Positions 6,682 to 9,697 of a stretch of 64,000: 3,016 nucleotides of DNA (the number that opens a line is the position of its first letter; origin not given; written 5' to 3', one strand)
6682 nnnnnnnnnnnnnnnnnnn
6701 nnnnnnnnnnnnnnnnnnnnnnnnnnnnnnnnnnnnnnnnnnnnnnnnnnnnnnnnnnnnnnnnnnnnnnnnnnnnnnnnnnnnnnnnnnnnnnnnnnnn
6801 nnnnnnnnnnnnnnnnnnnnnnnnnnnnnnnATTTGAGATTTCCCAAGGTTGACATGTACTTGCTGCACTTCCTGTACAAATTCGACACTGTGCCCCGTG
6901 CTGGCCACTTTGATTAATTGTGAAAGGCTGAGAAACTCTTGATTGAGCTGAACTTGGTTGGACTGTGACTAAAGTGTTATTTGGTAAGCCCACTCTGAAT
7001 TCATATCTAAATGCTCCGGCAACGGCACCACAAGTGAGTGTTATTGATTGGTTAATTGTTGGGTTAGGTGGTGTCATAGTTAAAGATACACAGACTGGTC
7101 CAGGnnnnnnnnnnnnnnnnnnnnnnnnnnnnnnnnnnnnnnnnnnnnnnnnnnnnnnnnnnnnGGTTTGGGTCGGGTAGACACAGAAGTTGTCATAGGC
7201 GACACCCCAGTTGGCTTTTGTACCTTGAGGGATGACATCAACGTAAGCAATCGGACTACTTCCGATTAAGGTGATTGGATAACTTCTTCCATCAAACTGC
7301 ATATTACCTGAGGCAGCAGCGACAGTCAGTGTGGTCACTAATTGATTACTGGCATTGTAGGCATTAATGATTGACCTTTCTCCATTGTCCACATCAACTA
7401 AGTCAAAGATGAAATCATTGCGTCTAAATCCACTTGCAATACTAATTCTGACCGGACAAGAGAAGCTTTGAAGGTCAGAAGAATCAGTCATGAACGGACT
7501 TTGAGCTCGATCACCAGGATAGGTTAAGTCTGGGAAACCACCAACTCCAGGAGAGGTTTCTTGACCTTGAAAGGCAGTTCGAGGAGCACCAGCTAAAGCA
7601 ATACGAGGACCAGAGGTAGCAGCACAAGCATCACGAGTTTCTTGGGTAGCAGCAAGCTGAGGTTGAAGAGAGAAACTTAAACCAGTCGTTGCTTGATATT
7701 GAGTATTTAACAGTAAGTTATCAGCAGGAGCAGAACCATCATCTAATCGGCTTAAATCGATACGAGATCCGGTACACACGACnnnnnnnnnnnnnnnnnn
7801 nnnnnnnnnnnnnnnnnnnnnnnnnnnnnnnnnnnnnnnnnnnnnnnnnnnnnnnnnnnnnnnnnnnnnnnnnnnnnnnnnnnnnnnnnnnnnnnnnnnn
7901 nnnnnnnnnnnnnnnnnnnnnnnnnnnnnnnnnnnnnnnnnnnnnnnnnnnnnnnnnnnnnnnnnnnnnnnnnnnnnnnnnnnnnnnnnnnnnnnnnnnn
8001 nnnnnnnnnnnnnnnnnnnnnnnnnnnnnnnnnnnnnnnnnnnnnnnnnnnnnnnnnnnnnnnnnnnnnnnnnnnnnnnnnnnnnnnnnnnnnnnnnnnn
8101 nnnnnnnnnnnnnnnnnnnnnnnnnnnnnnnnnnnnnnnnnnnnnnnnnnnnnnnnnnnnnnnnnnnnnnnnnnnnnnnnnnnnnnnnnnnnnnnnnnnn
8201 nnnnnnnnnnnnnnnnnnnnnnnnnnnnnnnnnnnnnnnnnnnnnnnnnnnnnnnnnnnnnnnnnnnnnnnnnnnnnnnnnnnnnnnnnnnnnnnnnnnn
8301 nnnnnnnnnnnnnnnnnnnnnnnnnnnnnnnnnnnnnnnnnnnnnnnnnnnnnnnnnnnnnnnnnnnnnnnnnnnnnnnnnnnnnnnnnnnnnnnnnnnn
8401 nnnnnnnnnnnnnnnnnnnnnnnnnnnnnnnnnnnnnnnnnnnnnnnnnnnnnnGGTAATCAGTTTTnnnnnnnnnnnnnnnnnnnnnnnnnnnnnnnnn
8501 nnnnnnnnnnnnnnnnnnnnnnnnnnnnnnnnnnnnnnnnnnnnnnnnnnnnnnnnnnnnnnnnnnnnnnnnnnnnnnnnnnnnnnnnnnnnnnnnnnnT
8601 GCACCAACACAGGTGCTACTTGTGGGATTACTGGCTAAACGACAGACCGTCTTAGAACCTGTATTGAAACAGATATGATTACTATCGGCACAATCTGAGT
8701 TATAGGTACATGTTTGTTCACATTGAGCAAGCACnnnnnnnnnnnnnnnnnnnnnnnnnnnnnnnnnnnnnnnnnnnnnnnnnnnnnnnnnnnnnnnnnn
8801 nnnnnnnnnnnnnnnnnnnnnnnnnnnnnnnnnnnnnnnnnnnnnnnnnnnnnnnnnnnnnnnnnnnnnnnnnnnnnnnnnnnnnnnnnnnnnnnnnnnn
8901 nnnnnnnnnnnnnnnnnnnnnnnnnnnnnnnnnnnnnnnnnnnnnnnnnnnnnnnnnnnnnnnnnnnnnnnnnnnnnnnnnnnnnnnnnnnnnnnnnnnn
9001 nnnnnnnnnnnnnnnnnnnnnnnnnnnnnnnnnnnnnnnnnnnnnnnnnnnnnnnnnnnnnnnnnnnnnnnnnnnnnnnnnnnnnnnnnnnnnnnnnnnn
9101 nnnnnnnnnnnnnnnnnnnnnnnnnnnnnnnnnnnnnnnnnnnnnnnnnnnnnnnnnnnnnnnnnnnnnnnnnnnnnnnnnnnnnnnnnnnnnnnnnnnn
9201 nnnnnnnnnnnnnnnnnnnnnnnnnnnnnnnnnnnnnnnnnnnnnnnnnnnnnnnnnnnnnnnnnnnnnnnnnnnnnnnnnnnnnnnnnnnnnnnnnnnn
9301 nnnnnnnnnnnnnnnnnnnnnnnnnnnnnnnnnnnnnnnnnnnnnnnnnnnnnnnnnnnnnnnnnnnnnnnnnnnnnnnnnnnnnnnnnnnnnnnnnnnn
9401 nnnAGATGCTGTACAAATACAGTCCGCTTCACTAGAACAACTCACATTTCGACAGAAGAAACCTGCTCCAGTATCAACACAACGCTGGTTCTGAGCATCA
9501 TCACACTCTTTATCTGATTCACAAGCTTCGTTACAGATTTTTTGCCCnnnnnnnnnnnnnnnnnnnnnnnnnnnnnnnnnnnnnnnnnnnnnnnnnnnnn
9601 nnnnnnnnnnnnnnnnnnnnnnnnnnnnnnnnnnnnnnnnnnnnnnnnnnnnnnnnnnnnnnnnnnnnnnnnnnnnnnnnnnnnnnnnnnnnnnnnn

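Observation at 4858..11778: Five-gene operon of modular Cys-rich / Pro-Thr-linker surface proteins built by segmental duplication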

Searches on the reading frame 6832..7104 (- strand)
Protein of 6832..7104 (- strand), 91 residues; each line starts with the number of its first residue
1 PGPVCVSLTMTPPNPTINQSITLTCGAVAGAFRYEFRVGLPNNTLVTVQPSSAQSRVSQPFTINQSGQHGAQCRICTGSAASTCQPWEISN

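Call 37: find_homologous_proteins(query=A3, max_evalue=0.001)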
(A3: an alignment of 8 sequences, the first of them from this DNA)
Query A3 (8 sequences) (91 aa, profile of the alignment): 4 proteins with E <= 0.001 among 812 candidates.
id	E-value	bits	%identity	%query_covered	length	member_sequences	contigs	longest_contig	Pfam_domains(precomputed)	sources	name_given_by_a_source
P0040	8.3e-27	111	49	93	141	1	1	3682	-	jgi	jgi:hypothetical protein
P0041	2.4e-25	107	40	82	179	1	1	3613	-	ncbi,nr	ncbi:hypothetical protein KC921_04935 [Candidatus Woesebacteria bacterium]|nr:hypothetical protein [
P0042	1.5e-22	98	40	91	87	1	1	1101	-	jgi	jgi:hypothetical protein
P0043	9.2e-11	60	43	59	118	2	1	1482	-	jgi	jgi:hypothetical protein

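Call 38: search_solved_structures(query=A3, max_evalue=5)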
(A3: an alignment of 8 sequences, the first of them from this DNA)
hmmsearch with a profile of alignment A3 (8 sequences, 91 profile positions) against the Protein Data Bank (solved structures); distinct sequences matched with E-value up to 5: 2.
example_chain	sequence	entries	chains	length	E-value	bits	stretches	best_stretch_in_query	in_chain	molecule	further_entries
7bu8_I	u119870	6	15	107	0.76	13.6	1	13-69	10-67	SIgN-3C Fab light chain | SIgN-3C IgG light chain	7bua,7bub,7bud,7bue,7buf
36ro_N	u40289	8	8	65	1.5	12.6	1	24-40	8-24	DNA-directed RNA polymerase subunit Rpo10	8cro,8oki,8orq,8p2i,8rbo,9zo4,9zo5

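Call 78: search_protein_families(library=pfam, proteins=[window:6832-7104:-], max_evalue=1)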
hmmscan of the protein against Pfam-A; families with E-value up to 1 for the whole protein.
seq(91 aa): 2 families
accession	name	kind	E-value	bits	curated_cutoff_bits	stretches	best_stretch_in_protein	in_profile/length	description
PF08329.16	ChitinaseA_N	-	0.027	14.6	21.2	1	47-89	63-105/133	Chitinase A, N-terminal domain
PF23667.1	CUB_CDCP1_1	-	0.25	11.7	27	1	62-85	14-38/72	CDCP1 CUB domain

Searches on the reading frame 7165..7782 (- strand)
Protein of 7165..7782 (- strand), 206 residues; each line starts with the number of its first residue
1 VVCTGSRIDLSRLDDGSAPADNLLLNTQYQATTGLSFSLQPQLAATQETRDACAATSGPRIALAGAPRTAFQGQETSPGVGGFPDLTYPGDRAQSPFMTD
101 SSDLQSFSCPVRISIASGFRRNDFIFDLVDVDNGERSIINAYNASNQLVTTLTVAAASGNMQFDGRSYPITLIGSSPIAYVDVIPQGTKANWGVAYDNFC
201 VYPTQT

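Call 25: search_protein_representatives(protein=window:7165-7782:-)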
Query: 206 residues. Proteins with E-value up to 0.001 (for the whole library): 32; up to 1e-10: 2; up to 1e-30: 1. The best 32 are listed.
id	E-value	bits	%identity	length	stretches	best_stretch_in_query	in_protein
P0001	3.1e-131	451.9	100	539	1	1-206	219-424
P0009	3.1e-15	73.3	34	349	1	7-201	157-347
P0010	1.2e-10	58.4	36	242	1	10-203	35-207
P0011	5.7e-10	56.2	34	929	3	118-203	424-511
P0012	1.1e-08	52.0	-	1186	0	-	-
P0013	3.5e-08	50.3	36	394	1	7-200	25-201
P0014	4.2e-07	46.8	33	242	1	7-201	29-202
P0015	7.0e-07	46.1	32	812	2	15-200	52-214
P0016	1.1e-06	45.4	34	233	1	7-202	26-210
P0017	1.3e-06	45.2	31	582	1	8-200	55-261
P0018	1.7e-06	44.8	36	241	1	17-200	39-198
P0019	3.0e-06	44.0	33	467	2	20-201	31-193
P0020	4.3e-06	43.5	35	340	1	15-200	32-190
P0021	1.3e-05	42.0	35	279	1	7-200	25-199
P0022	1.5e-05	41.8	27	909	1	7-202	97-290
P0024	2.0e-05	41.4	29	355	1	20-202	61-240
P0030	1.5e-04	38.5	27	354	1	24-202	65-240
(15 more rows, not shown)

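Call 26: predict_structure(protein=window:7165-7782:-)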
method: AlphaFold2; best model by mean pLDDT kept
length: 206 residues; sequences in the alignment: 1
mean_pLDDT: 31.4   pTM: 0.18
mean pLDDT of the five models: 31.4, 29.7, 27.6, 27.5, 26.7
residues with pLDDT >= 90: 0; 70-90: 0; 50-70: 0; < 50: 206
segments of 3 or more residues with pLDDT < 50: 1-206
pLDDT, mean of each block of 10 residues (from residue 1): 35 43 29 28 34 30 27 30 29 30 31 32 36 32 36 28 31 31 32 27 25
secondary structure, 60 per line:
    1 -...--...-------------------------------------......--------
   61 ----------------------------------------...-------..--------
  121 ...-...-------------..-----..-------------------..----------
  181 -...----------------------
elements in order: E2-4 E7-9 H47-52 E125-127 E182-184

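Call 28: search_protein_families(library=pfam, alignment_id=A1, max_evalue=0.01)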
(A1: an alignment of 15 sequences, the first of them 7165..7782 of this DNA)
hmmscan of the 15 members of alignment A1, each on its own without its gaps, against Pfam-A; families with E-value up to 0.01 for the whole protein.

A. member 1, window:7165-7782:- (206 aa): 0 families

B. families by the number of members that match (of 15 scanned): 9 families
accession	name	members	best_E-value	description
PF13860.13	FlgD_ig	2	8.4e-07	FlgD Ig-like domain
PF18962.6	Por_Secre_tail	2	5e-06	Secretion system C-terminal sorting domain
PF07589.16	PEP-CTERM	2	1e-05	PEP-CTERM motif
PF18911.6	PKD_4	1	1.1e-23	PKD domain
PF00801.26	PKD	1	6e-16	PKD domain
PF18203.6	IPTL-CTERM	1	1.2e-08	IPTL-CTERM motif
PF22352.2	K319L-like_PKD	1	3e-05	K319L-like, PKD domain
PF13585.12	CHU_C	1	0.0008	CHU_C Type IX secretion signal domain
PF00404.24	Dockerin_1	1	0.0012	Dockerin type I domain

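Call 29: search_protein_families(library=ncbifam, alignment_id=A1, max_evalue=0.01)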
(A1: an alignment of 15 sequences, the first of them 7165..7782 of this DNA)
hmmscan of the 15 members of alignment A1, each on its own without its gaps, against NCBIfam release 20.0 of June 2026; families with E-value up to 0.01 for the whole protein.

A. member 1, window:7165-7782:- (206 aa): 0 families

B. families by the number of members that match (of 15 scanned): 17 families
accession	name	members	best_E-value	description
TIGR04183.1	Por_Secre_tail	2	1.4e-08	T9SS type A sorting domain-containing protein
NF005176.1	PRK06655.1-1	2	3.2e-06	flagellar hook assembly protein FlgD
NF038129.1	PEP_NF038129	2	1.3e-05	NF038129 family PEP-CTERM protein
TIGR02595.1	PEP_CTERM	2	0.0026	PEP-CTERM sorting domain-containing protein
TIGR04174.1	IPTL_CTERM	1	5.7e-07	IPTL-CTERM sorting domain-containing protein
NF033207.2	midcut_by_XrtH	1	2.8e-06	midcut-by-XrtH protein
NF009453.0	PRK12813.1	1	6.1e-06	flagellar basal body rod modification protein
NF038120.1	PEP_CTERM_QFxxD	1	6.9e-06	NF038120 family PEP-CTERM protein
NF052228.1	T9SS_PorZ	1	2.6e-05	type IX secretion system anionic LPS delivery protein PorZ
NF038113.1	T9SSA_dep_M36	1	0.00011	T9SS-dependent M36 family metallopeptidase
NF038118.1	PEP_CTERM_CCXG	1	0.00015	CCXG family PEP-CTERM protein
TIGR00864.1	PCC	1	0.00024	polycystin cation channel protein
NF038124.1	PEP_CTERM_TLD_A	1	0.0041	PEP_CTERM-anchored TLD domain-containing protein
NF038126.1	PEP_CTERM_FxDxF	1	0.0041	FxDxF family PEP-CTERM protein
NF009277.0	PRK12634.1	1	0.0042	flagellar basal body rod modification protein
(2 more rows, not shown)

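Call 35: search_solved_structures(query=A2, max_evalue=1)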
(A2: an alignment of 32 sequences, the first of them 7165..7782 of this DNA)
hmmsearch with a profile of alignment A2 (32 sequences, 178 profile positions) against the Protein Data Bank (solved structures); distinct sequences matched with E-value up to 1: 0.

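Call 44: predict_structure(alignment_id=A2)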
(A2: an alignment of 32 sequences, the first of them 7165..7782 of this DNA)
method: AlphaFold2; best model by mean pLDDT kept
length: 206 residues; sequences in the alignment: 32
mean_pLDDT: 91.6   pTM: 0.88
mean pLDDT of the five models: 91.6, 90.7, 90.4, 88.2, 88.2
residues with pLDDT >= 90: 143; 70-90: 60; 50-70: 3; < 50: 0
segments of 3 or more residues with pLDDT < 50: none
pLDDT, mean of each block of 10 residues (from residue 1): 89 92 95 95 84 89 94 79 89 95 90 96 96 94 98 92 92 98 91 93 79
secondary structure, 60 per line:
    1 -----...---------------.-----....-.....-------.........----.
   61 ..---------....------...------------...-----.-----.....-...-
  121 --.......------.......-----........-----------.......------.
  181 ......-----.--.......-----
elements in order: E6-8 H30-33 E35-39 H47-55 E60-62 E72-75 E82-84 E97-99 E111-115 E123-129 E136-142 E148-155 E167-173 E180-186 E195-201

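Call 51: list_cluster_members(proteins=[P0009, P0010, P0013, P0014, P0016, P0024, P0030, P0017, P0022, P0011])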
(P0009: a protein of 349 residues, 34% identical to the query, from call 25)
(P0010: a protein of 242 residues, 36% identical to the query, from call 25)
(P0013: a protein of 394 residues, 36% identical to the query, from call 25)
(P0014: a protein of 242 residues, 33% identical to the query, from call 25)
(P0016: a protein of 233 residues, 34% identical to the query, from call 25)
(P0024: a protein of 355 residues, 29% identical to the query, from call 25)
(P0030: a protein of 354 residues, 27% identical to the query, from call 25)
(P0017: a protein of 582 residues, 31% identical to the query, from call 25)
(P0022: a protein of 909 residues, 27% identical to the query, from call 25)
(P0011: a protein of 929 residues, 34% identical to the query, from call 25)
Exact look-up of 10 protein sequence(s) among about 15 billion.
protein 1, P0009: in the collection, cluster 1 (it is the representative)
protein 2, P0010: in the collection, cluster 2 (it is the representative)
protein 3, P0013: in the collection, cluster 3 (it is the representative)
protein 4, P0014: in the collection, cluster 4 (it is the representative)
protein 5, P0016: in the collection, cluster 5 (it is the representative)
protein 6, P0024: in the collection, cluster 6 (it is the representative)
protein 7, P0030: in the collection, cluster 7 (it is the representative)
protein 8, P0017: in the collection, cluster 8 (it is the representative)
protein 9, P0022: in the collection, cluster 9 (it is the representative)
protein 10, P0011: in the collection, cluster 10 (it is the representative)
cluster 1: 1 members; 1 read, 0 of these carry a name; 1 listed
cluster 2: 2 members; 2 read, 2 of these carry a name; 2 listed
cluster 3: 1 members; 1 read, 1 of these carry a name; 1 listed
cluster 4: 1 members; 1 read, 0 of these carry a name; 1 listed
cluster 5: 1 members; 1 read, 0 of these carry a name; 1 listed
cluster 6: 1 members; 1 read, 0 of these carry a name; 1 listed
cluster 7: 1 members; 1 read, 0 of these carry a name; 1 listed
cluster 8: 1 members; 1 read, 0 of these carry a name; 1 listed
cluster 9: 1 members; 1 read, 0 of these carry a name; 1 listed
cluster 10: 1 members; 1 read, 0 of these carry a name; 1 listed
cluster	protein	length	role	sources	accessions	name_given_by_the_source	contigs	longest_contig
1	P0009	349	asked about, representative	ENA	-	-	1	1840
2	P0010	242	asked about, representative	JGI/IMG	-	hypothetical protein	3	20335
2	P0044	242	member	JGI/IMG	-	hypothetical protein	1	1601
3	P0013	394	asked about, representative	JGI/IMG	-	hypothetical protein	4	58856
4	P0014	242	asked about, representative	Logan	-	-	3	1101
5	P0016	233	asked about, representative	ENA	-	-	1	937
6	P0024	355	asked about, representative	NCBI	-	-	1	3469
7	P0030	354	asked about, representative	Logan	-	-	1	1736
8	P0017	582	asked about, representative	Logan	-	-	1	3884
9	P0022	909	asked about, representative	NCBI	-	-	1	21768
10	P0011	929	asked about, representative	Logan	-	-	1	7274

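Call 71: find_encoding_contigs(protein=P0013, flank=4000, max_places=2)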
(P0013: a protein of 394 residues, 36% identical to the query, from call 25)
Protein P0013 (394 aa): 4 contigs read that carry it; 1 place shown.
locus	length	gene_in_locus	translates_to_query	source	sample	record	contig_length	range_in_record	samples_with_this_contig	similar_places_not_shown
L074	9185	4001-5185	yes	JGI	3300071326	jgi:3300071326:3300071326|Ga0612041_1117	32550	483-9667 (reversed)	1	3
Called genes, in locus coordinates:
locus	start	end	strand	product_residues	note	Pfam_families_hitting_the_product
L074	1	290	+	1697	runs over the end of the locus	PF13517:FG-GAP_3, PF07593:UnbV_ASPIC (weak)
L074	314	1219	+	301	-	PF18962:Por_Secre_tail (weak), PF13860:FlgD_ig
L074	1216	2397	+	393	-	PF05048:NosD (weak), PF13229:Beta_helix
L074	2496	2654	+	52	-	-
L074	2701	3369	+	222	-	PF12796:Ank_2, PF23745:ANK_LRRK2 (faint), PF13857:Ank_5, PF00023:Ank, PF13606:Ank_3 (weak), PF13637:Ank_4 (weak), PF12796:Ank_2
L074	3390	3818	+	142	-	PF13606:Ank_3 (faint), PF00023:Ank (faint), PF12796:Ank_2 (weak), PF13857:Ank_5 (faint), PF12796:Ank_2 (weak), PF13637:Ank_4 (weak)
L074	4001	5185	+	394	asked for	PF13860:FlgD_ig (faint), PF18911:PKD_4, PF00801:PKD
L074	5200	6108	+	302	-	-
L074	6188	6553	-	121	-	-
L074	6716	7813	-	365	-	PF13579:Glyco_trans_4_4 (weak), PF13439:Glyco_transf_4 (weak), PF00534:Glycos_transf_1, PF13692:Glyco_trans_1_4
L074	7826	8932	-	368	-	PF13439:Glyco_transf_4, PF13579:Glyco_trans_4_4, PF00534:Glycos_transf_1, PF13692:Glyco_trans_1_4, PF13524:Glyco_trans_1_2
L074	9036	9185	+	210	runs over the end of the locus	?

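Call 73: fold_search(model_id=the predicted structure, library=pdb)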
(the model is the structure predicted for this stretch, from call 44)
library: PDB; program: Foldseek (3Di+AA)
matches with E <= 10: 1629; with E <= 0.001: 71
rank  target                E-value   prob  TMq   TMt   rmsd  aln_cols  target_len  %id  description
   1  3m1h_B                1.3e-05  1.00  0.35  0.40   8.5       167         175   12  Crystal Structure Analysis of the K3 Cleaved Adhesin Domain of Lys-gingipain (Kgp) from Porphyromonas gingivalis w83 (released 2011-03-23)
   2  3m1h_D                1.4e-05  1.00  0.37  0.42   8.0       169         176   13  Crystal Structure Analysis of the K3 Cleaved Adhesin Domain of Lys-gingipain (Kgp) from Porphyromonas gingivalis w83 (released 2011-03-23)
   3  3m1h_A                1.6e-05  1.00  0.37  0.41   8.1       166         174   13  Crystal Structure Analysis of the K3 Cleaved Adhesin Domain of Lys-gingipain (Kgp) from Porphyromonas gingivalis w83 (released 2011-03-23)
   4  6zps_AAA              4.0e-05  1.00  0.35  0.15  14.7       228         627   12  Structure of Unliganded MgGH51 a-L-Arabinofuranosidase Crystal Type 3 Collected at 2.75 A (released 2020-11-11)
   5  3m1h_C                5.0e-05  1.00  0.38  0.44   9.8       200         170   12  Crystal Structure Analysis of the K3 Cleaved Adhesin Domain of Lys-gingipain (Kgp) from Porphyromonas gingivalis w83 (released 2011-03-23)
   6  4itc                  6.2e-05  1.00  0.32  0.37  13.1       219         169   11  Crystal Structure Analysis of the K1 Cleaved Adhesin domain of Lys-gingipain (Kgp) from Porphyromonas gingivalis W83 (released 2013-09-25)
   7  2wys_A                1.0e-04  1.00  0.29  0.15   6.0       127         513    7  High resolution crystallographic structure of the Clostridium thermocellum N-terminal endo-1,4-beta-D-xylanase 10B (Xy (released 2010-08-25)
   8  3c7e                  1.1e-04  1.00  0.35  0.18   5.3       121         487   18  Crystal structure of a glycoside hydrolase family 43 arabinoxylan arabinofuranohydrolase from Bacillus subtilis. (released 2008-11-18)
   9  5w6h_A                1.3e-04  1.00  0.39  0.15   6.3       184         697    9  Crystal structure of Bacteriophage CBA120 tailspike protein 4 enzymatically active domain (TSP4dN, orf213) (released 2018-10-24)
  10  2yc4_B                1.6e-04  1.00  0.34  0.49   8.1       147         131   11  Intraflagellar Transport Complex 25-27 from Chlamydomonas (released 2011-03-23)
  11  1k42_MODEL_1_A        1.6e-04  1.00  0.37  0.43   7.3       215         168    6  The Solution Structure of the CBM4-2 Carbohydrate Binding Module from a Thermostable Rhodothermus marinus Xyla (released 2002-05-29)
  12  8hcj_C                1.8e-04  1.00  0.34  0.18   5.4       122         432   14  Structure of GH43 family enzyme, Xylan 1, 4 Beta- xylosidase from pseudopedobacter saltans (released 2023-11-15)
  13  2zez_C                2.2e-04  1.00  0.31  0.41   5.3       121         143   11  Family 16 Carbohydrate Binding Module-2 (released 2008-03-25)
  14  1gu3_A                2.4e-04  1.00  0.29  0.38   6.4       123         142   13  CBM4 structure and function (released 2002-09-26)
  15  8hcj_A                2.6e-04  1.00  0.33  0.18   5.4       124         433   11  Structure of GH43 family enzyme, Xylan 1, 4 Beta- xylosidase from pseudopedobacter saltans (released 2023-11-15)
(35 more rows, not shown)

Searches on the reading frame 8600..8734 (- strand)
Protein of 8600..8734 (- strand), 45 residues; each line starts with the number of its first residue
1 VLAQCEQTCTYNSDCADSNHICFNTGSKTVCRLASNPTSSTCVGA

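Call 78: search_protein_families(library=pfam, proteins=[window:8600-8734:-], max_evalue=1)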
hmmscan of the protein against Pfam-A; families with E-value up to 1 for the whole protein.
seq(45 aa): 1 family
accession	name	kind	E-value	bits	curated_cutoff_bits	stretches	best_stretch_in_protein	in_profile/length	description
PF00095.26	WAP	-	0.045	14.5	20.8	1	3-32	11-39/41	WAP-type (Whey Acidic Protein) 'four-disulfide core'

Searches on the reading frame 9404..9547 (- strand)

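Call 78: search_protein_families(library=pfam, proteins=[window:9404-9547:-], max_evalue=1)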
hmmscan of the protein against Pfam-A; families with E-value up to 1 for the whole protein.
seq(48 aa): 2 families
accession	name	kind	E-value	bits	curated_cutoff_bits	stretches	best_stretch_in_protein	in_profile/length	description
PF00095.26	WAP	-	0.04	14.6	20.8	1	3-34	11-40/41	WAP-type (Whey Acidic Protein) 'four-disulfide core'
PF12661.13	hEGF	-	0.55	11.2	29.3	1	19-33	2-17/22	Human growth factor-like EGF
